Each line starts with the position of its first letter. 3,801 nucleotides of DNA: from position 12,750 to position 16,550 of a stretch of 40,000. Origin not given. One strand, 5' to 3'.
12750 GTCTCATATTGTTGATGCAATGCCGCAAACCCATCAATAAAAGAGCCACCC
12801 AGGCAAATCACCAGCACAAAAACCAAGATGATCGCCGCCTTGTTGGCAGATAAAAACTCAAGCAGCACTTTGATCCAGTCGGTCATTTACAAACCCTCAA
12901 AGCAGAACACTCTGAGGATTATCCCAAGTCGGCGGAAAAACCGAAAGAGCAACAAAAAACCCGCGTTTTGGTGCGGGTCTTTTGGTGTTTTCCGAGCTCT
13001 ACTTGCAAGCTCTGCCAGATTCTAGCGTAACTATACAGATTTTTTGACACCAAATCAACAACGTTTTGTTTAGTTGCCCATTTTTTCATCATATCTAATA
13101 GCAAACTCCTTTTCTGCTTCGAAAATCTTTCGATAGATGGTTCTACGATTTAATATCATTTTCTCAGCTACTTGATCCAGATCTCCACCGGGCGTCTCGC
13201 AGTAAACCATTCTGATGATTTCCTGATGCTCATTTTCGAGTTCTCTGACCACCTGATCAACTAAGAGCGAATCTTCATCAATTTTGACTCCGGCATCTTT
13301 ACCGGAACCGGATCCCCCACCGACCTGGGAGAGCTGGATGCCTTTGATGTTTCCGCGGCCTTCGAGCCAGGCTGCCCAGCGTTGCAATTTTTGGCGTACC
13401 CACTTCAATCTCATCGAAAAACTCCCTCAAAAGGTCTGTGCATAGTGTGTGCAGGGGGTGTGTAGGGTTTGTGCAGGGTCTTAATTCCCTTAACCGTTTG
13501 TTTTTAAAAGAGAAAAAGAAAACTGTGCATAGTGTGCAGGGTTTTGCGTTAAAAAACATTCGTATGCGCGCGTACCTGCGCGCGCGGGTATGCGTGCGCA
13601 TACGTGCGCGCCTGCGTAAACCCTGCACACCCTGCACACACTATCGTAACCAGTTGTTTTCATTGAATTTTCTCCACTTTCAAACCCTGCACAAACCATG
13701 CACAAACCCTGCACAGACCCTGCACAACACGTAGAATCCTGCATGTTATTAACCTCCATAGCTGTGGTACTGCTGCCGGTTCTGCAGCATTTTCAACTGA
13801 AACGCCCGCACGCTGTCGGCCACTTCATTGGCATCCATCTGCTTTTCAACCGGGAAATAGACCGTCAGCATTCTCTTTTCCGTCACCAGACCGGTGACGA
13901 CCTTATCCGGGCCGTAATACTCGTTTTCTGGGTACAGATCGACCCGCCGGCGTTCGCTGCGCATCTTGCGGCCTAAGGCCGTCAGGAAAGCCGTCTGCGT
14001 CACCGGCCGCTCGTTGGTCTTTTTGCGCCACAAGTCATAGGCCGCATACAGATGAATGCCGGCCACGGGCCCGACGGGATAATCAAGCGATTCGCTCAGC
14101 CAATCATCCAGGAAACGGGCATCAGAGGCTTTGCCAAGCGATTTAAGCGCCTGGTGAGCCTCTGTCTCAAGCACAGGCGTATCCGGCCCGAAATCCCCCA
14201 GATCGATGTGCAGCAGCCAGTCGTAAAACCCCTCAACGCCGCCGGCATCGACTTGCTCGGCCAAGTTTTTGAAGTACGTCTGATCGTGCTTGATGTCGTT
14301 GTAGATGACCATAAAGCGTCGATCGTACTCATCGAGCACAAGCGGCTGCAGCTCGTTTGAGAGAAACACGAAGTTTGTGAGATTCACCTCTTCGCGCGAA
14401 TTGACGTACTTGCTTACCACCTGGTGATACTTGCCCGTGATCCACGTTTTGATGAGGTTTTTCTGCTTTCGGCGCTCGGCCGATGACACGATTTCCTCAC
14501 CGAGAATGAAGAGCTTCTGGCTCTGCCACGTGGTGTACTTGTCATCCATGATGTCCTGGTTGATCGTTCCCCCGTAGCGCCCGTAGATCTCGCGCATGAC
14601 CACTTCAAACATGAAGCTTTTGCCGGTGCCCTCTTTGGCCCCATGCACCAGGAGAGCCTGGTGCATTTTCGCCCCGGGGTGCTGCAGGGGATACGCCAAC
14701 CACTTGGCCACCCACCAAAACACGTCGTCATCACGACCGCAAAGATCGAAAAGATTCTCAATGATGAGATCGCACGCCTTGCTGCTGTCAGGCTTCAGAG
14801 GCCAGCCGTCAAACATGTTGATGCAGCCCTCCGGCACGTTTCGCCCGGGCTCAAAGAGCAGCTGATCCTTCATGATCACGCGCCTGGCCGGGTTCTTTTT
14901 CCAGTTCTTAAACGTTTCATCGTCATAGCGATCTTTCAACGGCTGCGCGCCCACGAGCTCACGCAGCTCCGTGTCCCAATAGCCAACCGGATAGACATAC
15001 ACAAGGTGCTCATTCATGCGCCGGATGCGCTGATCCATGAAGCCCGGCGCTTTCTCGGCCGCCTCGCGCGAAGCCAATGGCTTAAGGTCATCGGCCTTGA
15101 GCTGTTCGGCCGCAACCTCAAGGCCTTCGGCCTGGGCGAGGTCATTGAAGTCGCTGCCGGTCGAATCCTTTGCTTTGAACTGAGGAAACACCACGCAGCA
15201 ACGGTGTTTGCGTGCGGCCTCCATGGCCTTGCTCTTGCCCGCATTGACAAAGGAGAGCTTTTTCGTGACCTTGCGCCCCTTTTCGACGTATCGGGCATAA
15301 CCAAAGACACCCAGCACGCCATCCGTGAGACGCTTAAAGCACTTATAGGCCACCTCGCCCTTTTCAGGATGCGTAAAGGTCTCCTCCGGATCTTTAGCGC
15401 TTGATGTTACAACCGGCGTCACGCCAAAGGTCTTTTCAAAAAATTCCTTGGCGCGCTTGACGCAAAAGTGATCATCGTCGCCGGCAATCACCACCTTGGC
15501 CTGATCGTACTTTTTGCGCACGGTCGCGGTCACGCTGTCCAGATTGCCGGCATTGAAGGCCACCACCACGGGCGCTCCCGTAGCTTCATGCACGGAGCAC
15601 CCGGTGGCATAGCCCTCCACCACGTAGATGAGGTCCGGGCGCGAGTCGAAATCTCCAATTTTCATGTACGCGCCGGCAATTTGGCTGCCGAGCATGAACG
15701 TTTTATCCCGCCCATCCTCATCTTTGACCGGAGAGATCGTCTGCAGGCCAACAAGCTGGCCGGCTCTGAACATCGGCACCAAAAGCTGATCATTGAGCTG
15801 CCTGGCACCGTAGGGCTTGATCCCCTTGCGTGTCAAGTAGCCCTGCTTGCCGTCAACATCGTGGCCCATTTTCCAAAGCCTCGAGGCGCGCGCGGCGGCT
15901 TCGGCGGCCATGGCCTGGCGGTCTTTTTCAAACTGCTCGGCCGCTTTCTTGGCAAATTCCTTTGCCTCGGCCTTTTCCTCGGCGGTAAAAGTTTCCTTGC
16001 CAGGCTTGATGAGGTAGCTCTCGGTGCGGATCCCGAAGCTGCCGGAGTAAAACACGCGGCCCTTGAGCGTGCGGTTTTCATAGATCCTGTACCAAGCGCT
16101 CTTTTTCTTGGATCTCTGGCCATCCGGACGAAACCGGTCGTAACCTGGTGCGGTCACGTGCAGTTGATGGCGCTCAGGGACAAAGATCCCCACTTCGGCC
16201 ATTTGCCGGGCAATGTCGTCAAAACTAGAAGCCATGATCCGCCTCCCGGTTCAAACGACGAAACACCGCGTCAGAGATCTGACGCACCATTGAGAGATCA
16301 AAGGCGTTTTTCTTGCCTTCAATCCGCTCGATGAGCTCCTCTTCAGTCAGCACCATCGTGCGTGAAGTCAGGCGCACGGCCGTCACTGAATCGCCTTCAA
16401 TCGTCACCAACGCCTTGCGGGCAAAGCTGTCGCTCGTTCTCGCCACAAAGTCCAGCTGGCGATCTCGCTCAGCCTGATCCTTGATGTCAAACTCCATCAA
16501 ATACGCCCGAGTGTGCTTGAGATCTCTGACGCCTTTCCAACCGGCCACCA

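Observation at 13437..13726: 290-bp dyad of twelve 9-bp motifs in 11-bp phase around an alternating GC core: probable phage origin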

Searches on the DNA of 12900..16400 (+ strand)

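Call 7: search_dna_similar(query=window:12900-16400:+, collection=phages, mode=near, max_rows=25)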
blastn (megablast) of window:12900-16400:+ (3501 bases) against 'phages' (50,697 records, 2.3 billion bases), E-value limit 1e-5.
No match.

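Call 8: search_dna_similar(query=window:13400-13760:+, collection=ecoli_genomes, mode=near, max_rows=20)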
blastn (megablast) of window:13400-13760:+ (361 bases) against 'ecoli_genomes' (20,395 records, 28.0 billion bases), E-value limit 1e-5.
No match.

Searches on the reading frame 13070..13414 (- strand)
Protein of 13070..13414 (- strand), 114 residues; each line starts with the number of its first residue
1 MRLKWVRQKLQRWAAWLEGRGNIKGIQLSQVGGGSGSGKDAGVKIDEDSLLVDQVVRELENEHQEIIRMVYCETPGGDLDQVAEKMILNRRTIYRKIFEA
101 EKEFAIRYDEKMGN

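Call 9: search_protein_families(library=pfam, proteins=[window:13070-13414:-])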
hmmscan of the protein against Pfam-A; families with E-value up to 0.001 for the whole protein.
window:13070-13414:- (114 aa): 1 family
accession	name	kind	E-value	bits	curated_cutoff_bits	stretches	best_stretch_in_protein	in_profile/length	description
PF06530.18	Phage_antitermQ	-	0.00012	22.4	26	1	4-102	2-104/118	Phage antitermination protein Q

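Call 11: search_protein_families(library=phrogs, proteins=[window:13070-13414:-], max_evalue=0.001)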
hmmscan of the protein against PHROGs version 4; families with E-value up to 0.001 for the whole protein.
window:13070-13414:- (114 aa): 2 families
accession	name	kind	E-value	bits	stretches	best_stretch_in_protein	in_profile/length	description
phrog_36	-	transcription regulation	1.7e-09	38.6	1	52-110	133-189/220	transcriptional regulator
phrog_248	-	transcription regulation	5.9e-07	30.7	1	47-110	78-139/161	transcriptional activator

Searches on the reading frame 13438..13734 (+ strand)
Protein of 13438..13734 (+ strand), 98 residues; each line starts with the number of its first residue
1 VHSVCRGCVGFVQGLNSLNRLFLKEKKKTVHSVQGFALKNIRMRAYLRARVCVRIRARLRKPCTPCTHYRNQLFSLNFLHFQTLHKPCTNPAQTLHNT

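Call 84: search_protein_families(library=pfam, proteins=[window:13438-13734:+], max_evalue=0.1)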
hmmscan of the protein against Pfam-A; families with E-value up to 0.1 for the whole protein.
window:13438-13734:+ (98 aa): 1 family
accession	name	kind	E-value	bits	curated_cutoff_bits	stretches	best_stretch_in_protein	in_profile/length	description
PF16685.11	zf-RING_10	-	0.0051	17.3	31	0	50-71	27-48/70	zinc RING finger of MSL2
